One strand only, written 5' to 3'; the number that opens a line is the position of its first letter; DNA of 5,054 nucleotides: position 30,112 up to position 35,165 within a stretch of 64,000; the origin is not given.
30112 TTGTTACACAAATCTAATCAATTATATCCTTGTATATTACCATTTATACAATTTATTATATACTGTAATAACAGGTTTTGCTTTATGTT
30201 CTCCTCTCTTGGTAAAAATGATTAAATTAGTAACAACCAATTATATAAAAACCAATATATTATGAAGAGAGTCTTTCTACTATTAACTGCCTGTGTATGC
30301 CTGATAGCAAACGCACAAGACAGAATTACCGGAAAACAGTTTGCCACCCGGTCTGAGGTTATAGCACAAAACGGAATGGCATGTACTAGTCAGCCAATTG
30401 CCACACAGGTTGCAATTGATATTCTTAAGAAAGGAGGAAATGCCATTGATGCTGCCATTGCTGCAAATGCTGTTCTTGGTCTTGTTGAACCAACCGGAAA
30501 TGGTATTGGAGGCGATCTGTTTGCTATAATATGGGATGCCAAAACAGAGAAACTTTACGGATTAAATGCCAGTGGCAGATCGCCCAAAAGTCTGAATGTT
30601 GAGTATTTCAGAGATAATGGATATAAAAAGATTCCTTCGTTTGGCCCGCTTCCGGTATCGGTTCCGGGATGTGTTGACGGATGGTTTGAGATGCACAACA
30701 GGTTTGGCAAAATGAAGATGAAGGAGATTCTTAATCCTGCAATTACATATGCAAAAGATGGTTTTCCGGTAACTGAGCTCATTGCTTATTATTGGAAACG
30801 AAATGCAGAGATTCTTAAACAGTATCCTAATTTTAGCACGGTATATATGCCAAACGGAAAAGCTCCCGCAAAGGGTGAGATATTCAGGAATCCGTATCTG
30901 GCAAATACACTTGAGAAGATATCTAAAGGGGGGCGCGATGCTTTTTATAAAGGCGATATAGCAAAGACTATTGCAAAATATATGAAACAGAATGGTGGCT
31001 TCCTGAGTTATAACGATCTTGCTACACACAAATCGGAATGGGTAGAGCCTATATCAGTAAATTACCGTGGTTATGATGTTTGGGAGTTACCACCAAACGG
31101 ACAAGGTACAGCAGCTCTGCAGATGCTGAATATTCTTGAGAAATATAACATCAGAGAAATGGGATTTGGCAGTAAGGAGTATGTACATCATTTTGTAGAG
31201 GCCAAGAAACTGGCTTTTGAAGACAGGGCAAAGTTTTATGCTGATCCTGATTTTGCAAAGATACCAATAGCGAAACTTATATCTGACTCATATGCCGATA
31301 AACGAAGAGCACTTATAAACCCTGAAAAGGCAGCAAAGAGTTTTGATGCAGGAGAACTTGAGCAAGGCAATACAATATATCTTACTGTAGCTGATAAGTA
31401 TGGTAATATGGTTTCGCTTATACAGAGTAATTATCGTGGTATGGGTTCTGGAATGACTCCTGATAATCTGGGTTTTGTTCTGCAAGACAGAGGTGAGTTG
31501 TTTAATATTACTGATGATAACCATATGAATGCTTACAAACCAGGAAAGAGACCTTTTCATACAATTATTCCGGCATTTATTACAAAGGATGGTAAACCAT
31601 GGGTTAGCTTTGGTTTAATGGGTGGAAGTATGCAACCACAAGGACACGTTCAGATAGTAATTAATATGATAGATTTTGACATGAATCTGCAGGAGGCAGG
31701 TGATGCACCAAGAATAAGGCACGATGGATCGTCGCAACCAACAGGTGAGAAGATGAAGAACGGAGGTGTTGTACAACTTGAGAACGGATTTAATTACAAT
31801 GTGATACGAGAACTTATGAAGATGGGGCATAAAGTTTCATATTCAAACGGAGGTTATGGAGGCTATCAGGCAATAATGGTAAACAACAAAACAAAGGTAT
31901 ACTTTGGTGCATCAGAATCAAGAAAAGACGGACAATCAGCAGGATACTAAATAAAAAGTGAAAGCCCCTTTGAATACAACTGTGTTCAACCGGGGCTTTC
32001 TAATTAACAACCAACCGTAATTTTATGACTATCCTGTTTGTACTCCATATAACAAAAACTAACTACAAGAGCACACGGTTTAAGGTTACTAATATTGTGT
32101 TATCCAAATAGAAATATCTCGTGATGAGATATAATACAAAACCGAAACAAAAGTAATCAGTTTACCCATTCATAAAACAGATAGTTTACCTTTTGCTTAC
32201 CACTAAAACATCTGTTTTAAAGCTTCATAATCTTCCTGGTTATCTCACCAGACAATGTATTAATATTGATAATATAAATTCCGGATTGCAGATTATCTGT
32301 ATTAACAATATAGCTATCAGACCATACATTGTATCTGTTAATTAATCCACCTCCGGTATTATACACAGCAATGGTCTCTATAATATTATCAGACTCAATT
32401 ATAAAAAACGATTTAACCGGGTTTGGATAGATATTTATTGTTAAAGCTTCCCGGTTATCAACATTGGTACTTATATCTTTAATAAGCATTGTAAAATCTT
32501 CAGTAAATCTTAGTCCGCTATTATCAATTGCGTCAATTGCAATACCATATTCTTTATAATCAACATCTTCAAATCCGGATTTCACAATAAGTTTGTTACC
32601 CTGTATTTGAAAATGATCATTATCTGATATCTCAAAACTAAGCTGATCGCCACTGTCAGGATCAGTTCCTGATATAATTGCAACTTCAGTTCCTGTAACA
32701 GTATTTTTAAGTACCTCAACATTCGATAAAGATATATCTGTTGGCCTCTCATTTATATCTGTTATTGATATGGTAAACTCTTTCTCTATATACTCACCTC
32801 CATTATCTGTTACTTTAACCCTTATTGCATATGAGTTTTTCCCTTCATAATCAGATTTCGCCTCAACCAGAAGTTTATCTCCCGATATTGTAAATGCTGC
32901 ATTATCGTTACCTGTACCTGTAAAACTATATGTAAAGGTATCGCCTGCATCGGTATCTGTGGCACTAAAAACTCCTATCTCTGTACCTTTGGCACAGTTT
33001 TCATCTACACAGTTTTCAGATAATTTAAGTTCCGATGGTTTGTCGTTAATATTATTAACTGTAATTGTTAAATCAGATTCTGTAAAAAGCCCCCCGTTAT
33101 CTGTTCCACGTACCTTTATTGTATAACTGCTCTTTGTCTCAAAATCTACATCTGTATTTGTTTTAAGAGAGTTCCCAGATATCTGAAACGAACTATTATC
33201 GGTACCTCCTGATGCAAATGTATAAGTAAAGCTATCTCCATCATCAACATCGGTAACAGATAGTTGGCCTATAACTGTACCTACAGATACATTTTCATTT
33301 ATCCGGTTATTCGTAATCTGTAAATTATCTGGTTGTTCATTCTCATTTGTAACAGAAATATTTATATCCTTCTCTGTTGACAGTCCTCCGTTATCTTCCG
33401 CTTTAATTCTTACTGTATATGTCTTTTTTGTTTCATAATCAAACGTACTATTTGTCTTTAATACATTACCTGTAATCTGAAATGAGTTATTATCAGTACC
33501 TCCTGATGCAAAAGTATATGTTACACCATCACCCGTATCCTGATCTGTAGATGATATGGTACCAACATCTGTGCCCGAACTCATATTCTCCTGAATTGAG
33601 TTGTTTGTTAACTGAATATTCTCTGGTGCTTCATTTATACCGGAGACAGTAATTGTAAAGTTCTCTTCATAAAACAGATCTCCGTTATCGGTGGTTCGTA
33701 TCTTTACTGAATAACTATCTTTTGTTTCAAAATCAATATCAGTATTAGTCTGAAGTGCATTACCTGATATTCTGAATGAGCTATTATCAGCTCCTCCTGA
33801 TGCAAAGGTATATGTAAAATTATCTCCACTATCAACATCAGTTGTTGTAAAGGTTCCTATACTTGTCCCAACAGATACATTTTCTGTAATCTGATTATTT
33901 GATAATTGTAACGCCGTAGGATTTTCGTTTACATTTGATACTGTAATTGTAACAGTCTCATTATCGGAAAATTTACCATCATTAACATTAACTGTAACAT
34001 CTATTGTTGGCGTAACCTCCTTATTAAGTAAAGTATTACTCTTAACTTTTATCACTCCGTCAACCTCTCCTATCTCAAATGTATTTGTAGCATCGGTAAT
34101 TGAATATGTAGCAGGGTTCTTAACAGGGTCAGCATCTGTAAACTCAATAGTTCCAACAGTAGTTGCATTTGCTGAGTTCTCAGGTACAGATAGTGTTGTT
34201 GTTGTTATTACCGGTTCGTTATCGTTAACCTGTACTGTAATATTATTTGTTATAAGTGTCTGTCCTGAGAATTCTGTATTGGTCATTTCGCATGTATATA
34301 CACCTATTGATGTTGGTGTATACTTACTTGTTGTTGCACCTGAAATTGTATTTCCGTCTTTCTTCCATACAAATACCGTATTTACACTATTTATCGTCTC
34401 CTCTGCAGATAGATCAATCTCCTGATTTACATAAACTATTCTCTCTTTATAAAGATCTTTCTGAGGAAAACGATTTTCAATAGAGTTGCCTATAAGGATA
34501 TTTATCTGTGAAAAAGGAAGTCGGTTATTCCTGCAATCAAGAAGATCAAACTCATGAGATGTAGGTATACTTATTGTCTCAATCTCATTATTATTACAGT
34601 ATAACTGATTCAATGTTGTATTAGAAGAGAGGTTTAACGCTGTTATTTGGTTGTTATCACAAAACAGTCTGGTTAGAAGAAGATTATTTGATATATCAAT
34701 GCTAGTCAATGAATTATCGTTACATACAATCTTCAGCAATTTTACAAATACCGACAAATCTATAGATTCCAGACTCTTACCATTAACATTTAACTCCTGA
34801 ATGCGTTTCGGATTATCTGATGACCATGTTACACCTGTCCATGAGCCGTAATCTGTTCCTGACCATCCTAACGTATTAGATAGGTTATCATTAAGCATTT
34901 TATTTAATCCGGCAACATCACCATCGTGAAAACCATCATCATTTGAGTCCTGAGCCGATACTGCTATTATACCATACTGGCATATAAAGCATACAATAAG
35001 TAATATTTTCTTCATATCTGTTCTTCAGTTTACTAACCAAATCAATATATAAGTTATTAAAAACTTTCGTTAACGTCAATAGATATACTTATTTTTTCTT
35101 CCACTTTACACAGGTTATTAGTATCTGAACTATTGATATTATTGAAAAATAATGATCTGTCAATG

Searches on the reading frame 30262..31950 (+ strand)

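Call 49: search_protein_families(library=pfam, proteins=[window:30262-31950:+], max_evalue=0.001)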
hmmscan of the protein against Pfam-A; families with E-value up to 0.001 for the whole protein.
window:30262-31950:+ (562 aa): 1 family
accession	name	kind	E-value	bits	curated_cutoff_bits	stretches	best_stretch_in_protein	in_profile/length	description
PF01019.26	G_glu_transpept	-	1.5e-163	545.8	27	1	53-557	2-512/512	Gamma-glutamyltranspeptidase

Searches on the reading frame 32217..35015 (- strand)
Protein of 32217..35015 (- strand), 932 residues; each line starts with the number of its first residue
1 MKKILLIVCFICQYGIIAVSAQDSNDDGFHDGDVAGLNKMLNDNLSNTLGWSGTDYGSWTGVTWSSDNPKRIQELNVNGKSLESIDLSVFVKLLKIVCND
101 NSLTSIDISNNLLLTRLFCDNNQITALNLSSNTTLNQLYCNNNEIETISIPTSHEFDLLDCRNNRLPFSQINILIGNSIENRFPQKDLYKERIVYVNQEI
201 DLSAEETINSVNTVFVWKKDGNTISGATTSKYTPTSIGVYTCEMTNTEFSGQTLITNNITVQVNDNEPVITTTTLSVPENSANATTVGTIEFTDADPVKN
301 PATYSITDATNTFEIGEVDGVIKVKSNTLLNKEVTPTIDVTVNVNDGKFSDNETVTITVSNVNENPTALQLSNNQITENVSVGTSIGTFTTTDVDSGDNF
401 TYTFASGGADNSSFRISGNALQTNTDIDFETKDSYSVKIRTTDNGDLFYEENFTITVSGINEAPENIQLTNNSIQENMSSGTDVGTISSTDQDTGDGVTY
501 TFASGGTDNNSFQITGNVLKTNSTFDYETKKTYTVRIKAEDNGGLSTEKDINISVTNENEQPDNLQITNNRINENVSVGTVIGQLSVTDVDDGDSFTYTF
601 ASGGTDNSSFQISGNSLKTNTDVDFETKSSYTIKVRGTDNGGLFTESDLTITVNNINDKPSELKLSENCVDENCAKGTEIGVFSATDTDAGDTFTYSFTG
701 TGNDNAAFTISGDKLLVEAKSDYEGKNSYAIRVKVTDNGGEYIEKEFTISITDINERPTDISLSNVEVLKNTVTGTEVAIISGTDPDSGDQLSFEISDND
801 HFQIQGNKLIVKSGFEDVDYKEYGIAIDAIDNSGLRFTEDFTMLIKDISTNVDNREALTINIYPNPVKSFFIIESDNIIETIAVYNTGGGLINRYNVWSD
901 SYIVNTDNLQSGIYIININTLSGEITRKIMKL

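Call 49: search_protein_families(library=pfam, proteins=[window:32217-35015:-], max_evalue=0.001)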
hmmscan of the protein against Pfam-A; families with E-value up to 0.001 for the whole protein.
window:32217-35015:- (932 aa): 5 families
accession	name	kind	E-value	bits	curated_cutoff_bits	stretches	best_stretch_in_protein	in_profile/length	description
PF00028.23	Cadherin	-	1.2e-49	167.1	28.8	5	473-556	4-93/93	Cadherin domain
PF18962.6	Por_Secre_tail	-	6.2e-10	39.7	27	1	862-929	1-73/75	Secretion system C-terminal sorting domain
PF17803.7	Cadherin_4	-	5e-09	37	25.1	1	354-419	2-66/71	Bacterial cadherin-like domain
PF23592.1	Cadherin_CELSR2_9th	-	8.1e-07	29.5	36.8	0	262-355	2-96/100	CELSR2-like, ninth cadherin domain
PF25374.1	Cadherin_FAT4_N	-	0.0003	21.5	35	0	571-633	8-65/85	FAT4-like, N-terminal cadherin-like domain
